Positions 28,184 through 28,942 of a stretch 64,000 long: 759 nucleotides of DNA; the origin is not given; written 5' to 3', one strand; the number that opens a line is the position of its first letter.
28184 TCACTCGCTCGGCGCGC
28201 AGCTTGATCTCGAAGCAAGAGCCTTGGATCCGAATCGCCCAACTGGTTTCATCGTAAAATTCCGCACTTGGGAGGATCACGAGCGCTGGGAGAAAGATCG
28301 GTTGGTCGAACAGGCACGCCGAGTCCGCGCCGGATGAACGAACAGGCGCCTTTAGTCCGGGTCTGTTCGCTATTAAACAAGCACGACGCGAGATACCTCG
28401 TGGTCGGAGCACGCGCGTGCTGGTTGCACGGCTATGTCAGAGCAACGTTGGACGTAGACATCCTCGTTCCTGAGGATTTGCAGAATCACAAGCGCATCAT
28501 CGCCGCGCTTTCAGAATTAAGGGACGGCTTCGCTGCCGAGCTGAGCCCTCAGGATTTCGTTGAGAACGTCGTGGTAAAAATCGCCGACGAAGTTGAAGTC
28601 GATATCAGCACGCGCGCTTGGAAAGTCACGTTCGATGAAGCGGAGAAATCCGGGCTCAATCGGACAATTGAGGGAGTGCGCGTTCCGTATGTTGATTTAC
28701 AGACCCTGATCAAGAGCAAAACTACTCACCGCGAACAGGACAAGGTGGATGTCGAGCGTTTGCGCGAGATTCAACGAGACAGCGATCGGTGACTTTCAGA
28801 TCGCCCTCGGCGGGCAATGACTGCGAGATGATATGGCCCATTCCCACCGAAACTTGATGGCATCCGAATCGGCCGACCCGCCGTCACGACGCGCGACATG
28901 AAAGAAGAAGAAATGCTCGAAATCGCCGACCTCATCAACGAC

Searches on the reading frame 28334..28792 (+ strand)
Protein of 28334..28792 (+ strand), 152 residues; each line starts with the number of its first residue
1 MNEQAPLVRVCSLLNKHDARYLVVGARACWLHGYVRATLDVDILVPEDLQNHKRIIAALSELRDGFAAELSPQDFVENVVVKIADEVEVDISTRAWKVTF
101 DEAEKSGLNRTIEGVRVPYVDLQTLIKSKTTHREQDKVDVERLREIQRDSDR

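Call 4: search_protein_families(library=pfam, proteins=[window:28334-28792:+], max_evalue=1)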
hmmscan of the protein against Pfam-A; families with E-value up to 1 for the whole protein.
window:28334-28792:+ (152 aa): 0 families

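Call 5: search_protein_families(library=padloc, proteins=[window:28334-28792:+], max_evalue=1)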
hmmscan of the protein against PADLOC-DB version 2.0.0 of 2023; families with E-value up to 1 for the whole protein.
window:28334-28792:+ (152 aa): 0 families

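Call 6: search_protein_families(library=ncbifam, proteins=[window:28334-28792:+], max_evalue=1)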
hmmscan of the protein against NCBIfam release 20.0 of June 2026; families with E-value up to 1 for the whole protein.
window:28334-28792:+ (152 aa): 0 families

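Call 7: find_homologous_proteins(query=window:28334-28792:+, max_evalue=0.001)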
Query window:28334-28792:+ (152 aa): 972 proteins with E <= 0.001 among 1110 candidates; the best 120 are listed.
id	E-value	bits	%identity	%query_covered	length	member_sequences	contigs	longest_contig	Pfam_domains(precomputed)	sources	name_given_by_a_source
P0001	3.0e-93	327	100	100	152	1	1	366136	-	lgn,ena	-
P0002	1.0e-80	287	85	99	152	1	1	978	-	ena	-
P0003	4.8e-80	284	86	98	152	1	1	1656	-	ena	-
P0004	6.5e-79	281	83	99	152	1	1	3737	-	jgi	jgi:uncharacterized protein (DUF2249 family)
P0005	1.3e-78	280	84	99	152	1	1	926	-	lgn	-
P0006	1.6e-78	279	81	99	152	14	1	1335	-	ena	-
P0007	5.8e-78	278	84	98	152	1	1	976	-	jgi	jgi:hypothetical protein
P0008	7.0e-78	277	83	100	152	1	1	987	-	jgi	jgi:hypothetical protein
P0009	7.3e-78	277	85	98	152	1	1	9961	-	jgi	jgi:hypothetical protein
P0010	3.6e-77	275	82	99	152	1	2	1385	-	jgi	jgi:uncharacterized protein (DUF2249 family)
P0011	5.7e-77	274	83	98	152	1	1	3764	-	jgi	jgi:hypothetical protein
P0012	8.3e-77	274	83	98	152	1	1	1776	-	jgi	jgi:hypothetical protein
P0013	1.5e-76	273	81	99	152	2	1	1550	-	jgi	jgi:hypothetical protein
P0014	1.7e-76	273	78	99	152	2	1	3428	-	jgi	jgi:hypothetical protein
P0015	3.8e-76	272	79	98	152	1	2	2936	-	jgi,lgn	jgi:hypothetical protein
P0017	1.2e-74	267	79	100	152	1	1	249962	-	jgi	jgi:hypothetical protein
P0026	5.4e-73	261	77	100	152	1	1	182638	-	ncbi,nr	ncbi:MAG TPA: hypothetical protein VGW57_16460 [Chthoniobacterales bacterium]|nr:hypothetical protei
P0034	6.4e-70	252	76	97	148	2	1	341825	-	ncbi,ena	-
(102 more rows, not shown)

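Call 8: search_solved_structures(query=window:28334-28792:+, max_evalue=10, show_alignments=2)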
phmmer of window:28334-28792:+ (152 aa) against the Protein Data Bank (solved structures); distinct sequences matched with E-value up to 10: 18.
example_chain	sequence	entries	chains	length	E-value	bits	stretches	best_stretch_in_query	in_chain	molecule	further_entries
5b83_A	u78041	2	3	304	0.005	20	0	67-87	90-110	tetra ubiquitin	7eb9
7yui_A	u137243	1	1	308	0.0052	20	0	67-87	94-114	Polyubiquitin-C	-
5h07_A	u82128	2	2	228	0.2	14.8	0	67-87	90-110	Polyubiquitin-C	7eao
8peq_J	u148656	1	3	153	0.73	13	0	66-89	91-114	Affilin variant Af2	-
2y5b_B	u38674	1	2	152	0.79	12.9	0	65-87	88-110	UBIQUITIN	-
4ijc_A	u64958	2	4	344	0.86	12.8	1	88-122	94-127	D-arabinose dehydrogenase [NAD(P)+] heavy chain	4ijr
8pf0_A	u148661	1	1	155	1.1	12.4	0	67-88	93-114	Affilin variant Af1 (77405)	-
5oe7_B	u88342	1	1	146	1.2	12.3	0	67-87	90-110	Polyubiquitin-C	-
6njd_A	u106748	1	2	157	1.3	12.2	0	67-87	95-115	Di-ubiquitin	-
3wxe_B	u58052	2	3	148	1.4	12.1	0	67-87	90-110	Ubiquitin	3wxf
6kbe_G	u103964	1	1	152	1.5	12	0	67-86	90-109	Polyubiquitin-C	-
2w9n_A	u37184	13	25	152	1.6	11.9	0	67-87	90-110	UBIQUITIN | Polyubiquitin-C | Polyubiquitin-B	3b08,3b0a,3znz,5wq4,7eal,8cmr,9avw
3u30_A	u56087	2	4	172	1.6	11.9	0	66-87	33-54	linear di-ubiquitin | Di-Ubiquitin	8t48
2zvn_A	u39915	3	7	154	1.6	11.9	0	67-87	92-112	UBC protein | Ubiquitin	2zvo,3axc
7tv4_C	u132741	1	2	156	1.7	11.8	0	67-87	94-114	Polyubiquitin-C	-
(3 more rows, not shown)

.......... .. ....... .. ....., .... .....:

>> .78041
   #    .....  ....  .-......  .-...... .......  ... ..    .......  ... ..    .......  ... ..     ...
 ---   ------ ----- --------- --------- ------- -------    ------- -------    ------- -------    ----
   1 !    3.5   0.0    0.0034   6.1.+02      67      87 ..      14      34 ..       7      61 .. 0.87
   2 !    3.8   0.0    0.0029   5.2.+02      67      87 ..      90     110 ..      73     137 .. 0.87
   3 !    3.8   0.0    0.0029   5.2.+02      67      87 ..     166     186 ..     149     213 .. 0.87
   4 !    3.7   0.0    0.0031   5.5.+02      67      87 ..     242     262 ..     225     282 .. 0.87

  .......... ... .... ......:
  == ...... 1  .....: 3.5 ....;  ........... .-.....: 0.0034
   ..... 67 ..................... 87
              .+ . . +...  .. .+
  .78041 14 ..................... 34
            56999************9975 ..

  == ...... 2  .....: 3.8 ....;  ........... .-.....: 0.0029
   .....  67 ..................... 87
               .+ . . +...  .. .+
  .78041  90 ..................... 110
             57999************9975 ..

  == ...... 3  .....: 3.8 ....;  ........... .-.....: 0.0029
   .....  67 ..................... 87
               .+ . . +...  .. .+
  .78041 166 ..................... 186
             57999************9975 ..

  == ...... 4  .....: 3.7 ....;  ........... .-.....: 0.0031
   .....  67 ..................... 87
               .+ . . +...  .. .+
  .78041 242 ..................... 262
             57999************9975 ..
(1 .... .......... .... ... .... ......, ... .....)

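Call 9: find_encoding_contigs(protein=P0017, flank=4000, max_places=3)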
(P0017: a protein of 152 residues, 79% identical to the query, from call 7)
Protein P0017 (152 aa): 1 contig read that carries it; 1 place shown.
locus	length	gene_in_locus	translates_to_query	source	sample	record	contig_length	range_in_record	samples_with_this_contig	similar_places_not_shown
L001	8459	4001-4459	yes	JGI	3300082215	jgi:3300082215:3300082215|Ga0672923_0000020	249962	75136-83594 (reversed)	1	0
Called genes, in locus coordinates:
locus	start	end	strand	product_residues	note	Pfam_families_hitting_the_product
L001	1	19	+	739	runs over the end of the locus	PF05228:CHASE4, PF00512:HisKA, PF02518:HATPase_c, PF00072:Response_reg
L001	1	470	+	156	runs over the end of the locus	PF03330:DPBB_1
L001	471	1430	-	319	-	PF24400:DUF7544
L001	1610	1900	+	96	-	-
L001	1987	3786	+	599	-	PF01451:LMWPc, PF00464:SHMT, PF00155:Aminotran_1_2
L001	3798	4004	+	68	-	-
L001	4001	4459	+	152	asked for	-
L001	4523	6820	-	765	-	PF01145:Band_7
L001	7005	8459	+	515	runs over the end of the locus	PF00479:G6PD_N, PF02781:G6PD_C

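Call 10: find_encoding_contigs(protein=P0026, flank=4000, max_places=3)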
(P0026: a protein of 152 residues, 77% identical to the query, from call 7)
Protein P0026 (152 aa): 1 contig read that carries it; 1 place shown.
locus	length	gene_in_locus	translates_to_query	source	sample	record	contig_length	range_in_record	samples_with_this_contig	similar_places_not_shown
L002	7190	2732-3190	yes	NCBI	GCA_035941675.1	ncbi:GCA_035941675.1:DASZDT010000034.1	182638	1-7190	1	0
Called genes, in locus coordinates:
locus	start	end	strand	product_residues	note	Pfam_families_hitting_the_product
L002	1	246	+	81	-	?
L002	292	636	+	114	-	PF11196:DUF2834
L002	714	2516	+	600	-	PF01451:LMWPc, PF00464:SHMT, PF00155:Aminotran_1_2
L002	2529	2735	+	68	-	-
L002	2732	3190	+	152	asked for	-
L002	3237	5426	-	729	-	PF01145:Band_7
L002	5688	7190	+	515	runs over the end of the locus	PF00479:G6PD_N, PF02781:G6PD_C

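Call 11: find_encoding_contigs(protein=P0034, flank=4000, max_places=3)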
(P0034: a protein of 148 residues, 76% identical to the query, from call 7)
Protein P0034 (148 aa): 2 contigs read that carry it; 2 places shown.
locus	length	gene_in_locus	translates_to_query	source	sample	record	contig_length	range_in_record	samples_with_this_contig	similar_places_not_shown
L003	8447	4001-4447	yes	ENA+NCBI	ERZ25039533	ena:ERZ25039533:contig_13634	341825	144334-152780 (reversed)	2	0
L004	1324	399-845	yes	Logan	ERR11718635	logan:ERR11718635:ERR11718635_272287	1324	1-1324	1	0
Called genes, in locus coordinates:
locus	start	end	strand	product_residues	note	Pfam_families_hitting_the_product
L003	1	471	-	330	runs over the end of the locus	PF03279:Lip_A_acyltrans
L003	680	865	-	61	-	-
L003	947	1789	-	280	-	PF00027:cNMP_binding, PF06210:DUF1003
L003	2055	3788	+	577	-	PF01212:Beta_elim_lyase (faint), PF01451:LMWPc, PF00464:SHMT, PF00155:Aminotran_1_2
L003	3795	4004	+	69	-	-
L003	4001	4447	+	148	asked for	-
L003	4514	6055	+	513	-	PF00479:G6PD_N, PF02781:G6PD_C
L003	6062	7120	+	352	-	PF10128:OpcA_G6PD_assem, PF20171:OpcA_G6PD_C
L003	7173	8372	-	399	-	PF13439:Glyco_transf_4, PF20706:GT4-conflict (weak), PF00534:Glycos_transf_1, PF13692:Glyco_trans_1_4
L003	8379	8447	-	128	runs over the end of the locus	PF03061:4HBT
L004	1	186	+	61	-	?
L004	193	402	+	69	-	-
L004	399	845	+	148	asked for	-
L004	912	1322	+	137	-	?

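Call 27: search_protein_representatives(protein=window:28334-28792:+)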
Query: 152 residues. Proteins with E-value up to 0.001 (for the whole library): 2270; up to 1e-10: 335; up to 1e-30: 16. The best 150 are listed.
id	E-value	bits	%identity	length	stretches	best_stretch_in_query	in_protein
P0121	2.4e-53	196.1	81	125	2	1-91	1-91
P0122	1.7e-50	186.9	74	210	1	17-129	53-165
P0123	5.4e-48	178.8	60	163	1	5-145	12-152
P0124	3.4e-47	176.2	59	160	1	3-146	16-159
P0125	9.3e-43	161.8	80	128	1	1-94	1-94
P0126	6.6e-42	159.0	51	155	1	2-147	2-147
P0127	2.3e-39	150.8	57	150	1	1-150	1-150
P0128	2.8e-35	137.5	46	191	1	7-143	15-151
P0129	1.5e-33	132.0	50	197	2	3-119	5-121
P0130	7.1e-33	129.8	39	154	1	5-149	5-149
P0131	3.8e-32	127.4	73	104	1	1-82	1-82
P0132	6.4e-32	126.7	47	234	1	5-148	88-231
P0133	2.9e-31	124.6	47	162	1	7-147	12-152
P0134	3.8e-31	124.2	56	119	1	2-108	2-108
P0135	7.6e-31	123.2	47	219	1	8-144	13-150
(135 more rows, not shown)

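Call 29: search_protein_families(library=pfam, alignment_id=A1, max_evalue=0.01)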
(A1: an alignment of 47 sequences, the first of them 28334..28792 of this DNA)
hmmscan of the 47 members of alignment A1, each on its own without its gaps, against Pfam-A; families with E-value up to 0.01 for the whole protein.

A. member 1, window:28334-28792:+ (152 aa): 0 families

B. families by the number of members that match (of 47 scanned): 8 families
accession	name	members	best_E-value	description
PF19502.5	DUF6036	34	7.2e-12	Nucleotidyltransferase of unknown function (DUF6036)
PF10706.15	Aminoglyc_resit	22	5.3e-06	Aminoglycoside-2''-adenylyltransferase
PF09970.15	DUF2204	19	1.1e-11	Nucleotidyl transferase of unknown function (DUF2204)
PF08843.17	AbiEii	17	7.5e-07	Nucleotidyl transferase AbiEii toxin, Type IV TA system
PF14907.12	NTP_transf_5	6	0.00065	Uncharacterised nucleotidyltransferase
PF08942.16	DUF1919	1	0.00073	Domain of unknown function (DUF1919)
PF08783.17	DWNN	1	0.0039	DWNN domain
PF06480.20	FtsH_ext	1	0.0086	FtsH Extracellular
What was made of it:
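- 34 of the 47 relatives hit DUF6036, 19 hit DUF2204 and 17 hit AbiEii (call 29). 22 of 47 relatives hit Pfam Aminoglyc_resit (call 29).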

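Call 30: search_solved_structures(query=A1, max_evalue=1, show_alignments=2)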
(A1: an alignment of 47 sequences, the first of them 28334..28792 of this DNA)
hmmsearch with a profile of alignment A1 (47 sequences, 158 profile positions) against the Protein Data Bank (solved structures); distinct sequences matched with E-value up to 1: 12.
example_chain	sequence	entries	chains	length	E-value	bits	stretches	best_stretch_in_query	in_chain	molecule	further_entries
8an4_A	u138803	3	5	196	4.1e-12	49.5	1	8-148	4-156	Bacterial toxin | Nucleotidyl transferase AbiEii/AbiGii toxin family protein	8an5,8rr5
4hx0_A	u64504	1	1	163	6.6e-06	29.4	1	6-127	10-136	Putative nucleotidyltransferase TM1012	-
2fcl_A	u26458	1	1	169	7.3e-06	29.2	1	6-127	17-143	hypothetical protein TM1012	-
2ewr_A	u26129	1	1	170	7.4e-06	29.2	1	6-127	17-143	hypothetical protein TM1012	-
4fo1_A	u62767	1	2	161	0.00021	24.5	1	1-149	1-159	Lincosamide resistance protein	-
4wh5_A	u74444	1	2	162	0.00021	24.4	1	1-149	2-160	Lincosamide resistance protein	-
5uvd_A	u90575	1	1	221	0.00091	22.4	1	13-56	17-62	Nucleotidyltransferase-like protein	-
6bff_A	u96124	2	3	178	0.29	14.2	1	35-81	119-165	Aminoglycoside acetyltransferase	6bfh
8sv9_A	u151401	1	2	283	0.81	12.8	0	29-80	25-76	Serine/threonine-protein kinase ULK1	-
9se8_A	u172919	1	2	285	0.82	12.8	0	29-80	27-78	Serine/threonine-protein kinase ULK1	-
4wno_A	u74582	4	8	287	0.83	12.8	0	29-80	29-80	Serine/threonine-protein kinase ULK1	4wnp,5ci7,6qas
7by7_A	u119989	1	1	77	0.9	12.7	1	58-121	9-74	Putative gene 46 protein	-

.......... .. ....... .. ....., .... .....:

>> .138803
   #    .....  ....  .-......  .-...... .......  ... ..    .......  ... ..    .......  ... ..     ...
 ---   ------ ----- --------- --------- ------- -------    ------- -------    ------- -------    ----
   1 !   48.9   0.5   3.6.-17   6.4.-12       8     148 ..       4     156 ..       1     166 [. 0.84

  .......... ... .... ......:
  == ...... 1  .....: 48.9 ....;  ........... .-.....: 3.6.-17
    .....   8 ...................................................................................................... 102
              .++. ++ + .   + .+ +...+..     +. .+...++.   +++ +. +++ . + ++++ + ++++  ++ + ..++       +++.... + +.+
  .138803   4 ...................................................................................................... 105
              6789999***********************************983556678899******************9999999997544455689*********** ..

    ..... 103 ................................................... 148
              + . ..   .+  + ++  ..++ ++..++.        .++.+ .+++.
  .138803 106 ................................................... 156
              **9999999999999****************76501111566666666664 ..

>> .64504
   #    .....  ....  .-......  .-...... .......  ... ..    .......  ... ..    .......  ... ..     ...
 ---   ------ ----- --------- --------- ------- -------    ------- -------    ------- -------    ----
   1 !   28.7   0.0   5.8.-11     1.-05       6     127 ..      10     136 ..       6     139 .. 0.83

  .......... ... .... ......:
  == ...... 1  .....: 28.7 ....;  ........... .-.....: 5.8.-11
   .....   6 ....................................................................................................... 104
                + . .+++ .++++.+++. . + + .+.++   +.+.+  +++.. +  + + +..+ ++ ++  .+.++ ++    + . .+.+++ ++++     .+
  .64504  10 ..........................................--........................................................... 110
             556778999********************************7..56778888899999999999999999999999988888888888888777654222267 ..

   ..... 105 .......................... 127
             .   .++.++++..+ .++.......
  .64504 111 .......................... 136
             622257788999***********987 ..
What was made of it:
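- A profile of 47 diverse relatives hits MenT1 (8an4/8an5) at E 4e-12 (call 30). The sequence profile is much closer to MenT1 (4e-12) than to LnuA (2e-4) (call 30).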

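Call 32: find_related_loci(query=window:28334-28792:+, collection=metagenome_contigs, flank=5000)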
Query window:28334-28792:+ (152 aa) in metagenome_contigs; peptide patterns used: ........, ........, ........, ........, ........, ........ (x = any residue, [..] = any of these).
600 stretches matched a pattern (row limit reached: there are more); 163 encode a relative of the query (tblastn E <= 1e-3); the best 80 are kept; 80 distinct loci.
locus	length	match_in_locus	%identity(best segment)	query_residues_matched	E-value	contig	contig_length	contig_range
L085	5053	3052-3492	80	1-147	5e-80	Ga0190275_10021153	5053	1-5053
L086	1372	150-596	77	1-149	2e-83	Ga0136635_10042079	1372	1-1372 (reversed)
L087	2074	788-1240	75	1-151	3e-79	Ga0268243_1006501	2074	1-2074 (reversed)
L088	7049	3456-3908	75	1-151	8e-77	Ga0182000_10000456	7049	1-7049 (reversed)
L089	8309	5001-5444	76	1-148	1e-76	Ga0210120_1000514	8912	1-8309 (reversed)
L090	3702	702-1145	76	1-148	2e-75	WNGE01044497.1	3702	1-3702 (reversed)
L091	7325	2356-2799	76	1-148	2e-75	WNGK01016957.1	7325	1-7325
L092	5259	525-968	76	1-148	4e-75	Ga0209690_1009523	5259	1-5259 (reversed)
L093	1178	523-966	76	1-148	9e-81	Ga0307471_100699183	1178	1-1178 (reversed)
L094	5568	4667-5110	76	1-148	5e-75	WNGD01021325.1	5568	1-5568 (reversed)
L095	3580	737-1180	75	1-148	4e-75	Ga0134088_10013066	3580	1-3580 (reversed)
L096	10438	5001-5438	75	1-146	7e-75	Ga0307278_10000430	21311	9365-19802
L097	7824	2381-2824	77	1-148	7e-75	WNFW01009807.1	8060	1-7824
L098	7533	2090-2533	76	1-148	2e-74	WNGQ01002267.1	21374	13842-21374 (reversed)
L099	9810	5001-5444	76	1-148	2e-74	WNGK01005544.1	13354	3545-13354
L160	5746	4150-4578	68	6-148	3e-60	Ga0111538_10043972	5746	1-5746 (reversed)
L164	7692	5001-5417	63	5-143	2e-54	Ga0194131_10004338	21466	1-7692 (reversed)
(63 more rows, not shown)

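Call 63: search_protein_families(library=pfam, proteins=[L164:3411-4736:+, L164:3318-4739:-, L164:1669-3321:-, L164:5485-6594:-, L164:6494-7354:-, L160:2419-3906:+, L160:1215-2243:-, L160:4679-5731:-, L160:2848-3870:-], max_evalue=0.001)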
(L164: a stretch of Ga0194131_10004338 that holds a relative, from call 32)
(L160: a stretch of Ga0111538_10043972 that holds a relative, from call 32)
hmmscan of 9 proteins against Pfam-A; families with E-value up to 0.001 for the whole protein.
L164:3411-4736:+ (441 aa): 1 family
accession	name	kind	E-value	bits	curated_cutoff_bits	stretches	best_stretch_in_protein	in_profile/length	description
PF02653.21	BPD_transp_2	-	2.4e-45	155.2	26.8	1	144-416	1-268/269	Branched-chain amino acid transport system / permease component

L164:3318-4739:- (473 aa): 0 families

L164:1669-3321:- (550 aa): 0 families

L164:5485-6594:- (369 aa): 9 families
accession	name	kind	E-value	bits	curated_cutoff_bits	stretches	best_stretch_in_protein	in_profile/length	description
PF13374.12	TPR_10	-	1.1e-40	137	27.5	5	132-168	6-42/42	Tetratricopeptide repeat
PF13424.12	TPR_12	-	1.1e-39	134.9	30.1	4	46-118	5-77/77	Tetratricopeptide repeat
PF24885.1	TPR_NPHP3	-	7.4e-26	91.4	100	3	28-120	125-217/239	Nephrocystin-3 TPR domain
PF13181.12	TPR_8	-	2e-14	52.9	25.7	0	86-118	1-33/34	Tetratricopeptide repeat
PF17874.7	TPR_MalT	-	3.5e-13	50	45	2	136-358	88-300/336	MalT-like TPR region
PF07719.23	TPR_2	-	7.4e-11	41.7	27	0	89-116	4-31/34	Tetratricopeptide repeat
PF13432.12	TPR_16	-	4.7e-08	33.8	32.7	0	176-239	3-58/65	Tetratricopeptide repeat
PF13428.12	TPR_14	-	2.5e-05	25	23.5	0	176-201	7-32/44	Tetratricopeptide repeat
PF13176.12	TPR_7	-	0.00097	19.5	27.9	0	91-122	4-35/36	Tetratricopeptide repeat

L164:6494-7354:- (286 aa): 3 families
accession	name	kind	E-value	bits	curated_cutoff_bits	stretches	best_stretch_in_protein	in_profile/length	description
PF00069.31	Pkinase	-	2.9e-23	83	31.7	1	86-261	2-151/263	Protein kinase domain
PF07714.23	PK_Tyr_Ser-Thr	-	3.2e-15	56.6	23.1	1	86-259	2-153/258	Protein tyrosine and serine/threonine kinase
PF01636.29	APH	-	2.5e-05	24.6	23.2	0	109-204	21-109/239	Phosphotransferase enzyme family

L160:2419-3906:+ (495 aa): 1 family
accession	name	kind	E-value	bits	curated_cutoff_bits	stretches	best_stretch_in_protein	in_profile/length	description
PF07394.17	DUF1501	-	4.7e-72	243.7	27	1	40-491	2-389/390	Protein of unknown function (DUF1501)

L160:1215-2243:- (342 aa): 2 families
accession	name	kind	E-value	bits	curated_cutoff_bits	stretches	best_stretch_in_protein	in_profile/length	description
PF13378.12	MR_MLE_C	-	3.1e-31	109.2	29.4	1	141-338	6-216/219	Enolase C-terminal domain-like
PF02746.21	MR_MLE_N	-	3.1e-10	40.7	22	1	11-119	11-117/117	Mandelate racemase / muconate lactonizing enzyme, N-terminal domain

L160:4679-5731:- (350 aa): 1 family
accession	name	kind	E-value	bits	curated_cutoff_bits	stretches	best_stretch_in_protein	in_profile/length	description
PF01757.29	Acyl_transf_3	-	2.5e-07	30.5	31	1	16-338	3-325/326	Acyltransferase domain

L160:2848-3870:- (340 aa): 0 families
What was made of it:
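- The three relatives away from glyA include L160 and L164, which lie among ordinary chromosomal genes (call 63).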
